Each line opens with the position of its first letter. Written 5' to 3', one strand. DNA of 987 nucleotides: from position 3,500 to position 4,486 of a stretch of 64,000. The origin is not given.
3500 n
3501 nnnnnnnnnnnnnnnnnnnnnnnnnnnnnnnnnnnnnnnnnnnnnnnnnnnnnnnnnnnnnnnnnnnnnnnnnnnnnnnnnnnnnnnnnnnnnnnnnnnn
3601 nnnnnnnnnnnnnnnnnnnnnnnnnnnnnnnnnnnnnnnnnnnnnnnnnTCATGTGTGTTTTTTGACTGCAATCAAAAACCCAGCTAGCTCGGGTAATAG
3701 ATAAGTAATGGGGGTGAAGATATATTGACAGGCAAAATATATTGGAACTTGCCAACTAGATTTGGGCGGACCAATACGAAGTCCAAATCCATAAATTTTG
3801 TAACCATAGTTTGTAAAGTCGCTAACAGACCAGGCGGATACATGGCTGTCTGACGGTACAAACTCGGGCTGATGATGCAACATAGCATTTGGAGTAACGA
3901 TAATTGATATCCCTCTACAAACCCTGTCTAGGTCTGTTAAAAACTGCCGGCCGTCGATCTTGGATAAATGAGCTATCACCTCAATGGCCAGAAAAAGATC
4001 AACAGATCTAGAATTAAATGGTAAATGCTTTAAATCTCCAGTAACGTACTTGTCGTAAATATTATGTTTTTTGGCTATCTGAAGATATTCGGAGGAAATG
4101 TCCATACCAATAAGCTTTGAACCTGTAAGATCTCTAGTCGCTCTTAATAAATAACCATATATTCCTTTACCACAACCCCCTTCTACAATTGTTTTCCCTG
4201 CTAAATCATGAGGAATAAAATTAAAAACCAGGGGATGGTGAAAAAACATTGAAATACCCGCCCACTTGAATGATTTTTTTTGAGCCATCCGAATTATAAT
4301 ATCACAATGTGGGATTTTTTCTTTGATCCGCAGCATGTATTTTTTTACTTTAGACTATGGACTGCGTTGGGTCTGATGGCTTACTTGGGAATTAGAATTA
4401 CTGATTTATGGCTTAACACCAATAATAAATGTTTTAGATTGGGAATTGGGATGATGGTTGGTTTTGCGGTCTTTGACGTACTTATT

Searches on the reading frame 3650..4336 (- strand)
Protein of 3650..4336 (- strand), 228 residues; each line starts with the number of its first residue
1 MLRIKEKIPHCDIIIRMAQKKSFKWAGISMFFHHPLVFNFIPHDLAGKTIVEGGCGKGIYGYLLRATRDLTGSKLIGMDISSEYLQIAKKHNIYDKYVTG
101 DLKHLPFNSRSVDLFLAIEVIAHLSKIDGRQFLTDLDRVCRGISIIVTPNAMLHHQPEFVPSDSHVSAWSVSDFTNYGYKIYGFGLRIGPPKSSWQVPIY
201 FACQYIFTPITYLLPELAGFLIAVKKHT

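Call 3: search_protein_families(library=pfam, proteins=[window:3650-4336:-], max_evalue=0.1)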
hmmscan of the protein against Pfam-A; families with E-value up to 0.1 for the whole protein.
window:3650-4336:- (228 aa): 6 families
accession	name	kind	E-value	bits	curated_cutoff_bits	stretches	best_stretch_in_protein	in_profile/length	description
PF08241.18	Methyltransf_11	-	1.6e-12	48.3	21.2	1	52-141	2-88/95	Methyltransferase domain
PF13649.12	Methyltransf_25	-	3.3e-11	44.2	27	1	50-141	1-94/97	Methyltransferase domain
PF13847.12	Methyltransf_31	-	1.5e-07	31.6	27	1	47-150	4-113/145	Methyltransferase domain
PF08242.18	Methyltransf_12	-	1.2e-05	26.4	30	1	53-141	3-86/98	Methyltransferase domain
PF13489.12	Methyltransf_23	-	0.003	17.8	27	1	42-153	18-123/164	Methyltransferase domain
PF07021.18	MetW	-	0.084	12.9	21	0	46-150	13-111/193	Methionine biosynthesis protein MetW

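Call 75: search_protein_families(library=ncbifam, proteins=[window:3650-4336:-], max_evalue=0.00001)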
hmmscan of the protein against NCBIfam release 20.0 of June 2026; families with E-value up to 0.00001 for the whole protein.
window:3650-4336:- (228 aa): 5 families
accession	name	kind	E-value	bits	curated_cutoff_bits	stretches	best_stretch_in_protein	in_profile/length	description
NF045825.1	FAmtase_mtf2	equivalog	4.6e-10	39.2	400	1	44-142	56-152/248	fatty-acid O-methyltransferase Mtf2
NF045823.1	PthPhpthDimycoMt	equivalog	6.1e-09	35.4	300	1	43-142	63-160/256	phthiotriol/phenolphthiotriol dimycocerosates methyltransferase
TIGR02072.1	BioC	equivalog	5.4e-08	32.9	184.95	1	48-121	36-107/244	malonyl-ACP O-methyltransferase BioC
NF007610.0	PRK10258.1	equivalog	1.6e-07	31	342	1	49-142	45-132/251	malonyl-ACP O-methyltransferase BioC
TIGR02021.1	BchM-ChlM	equivalog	1.2e-06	28.1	158.9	1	37-145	44-152/218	magnesium protoporphyrin IX methyltransferase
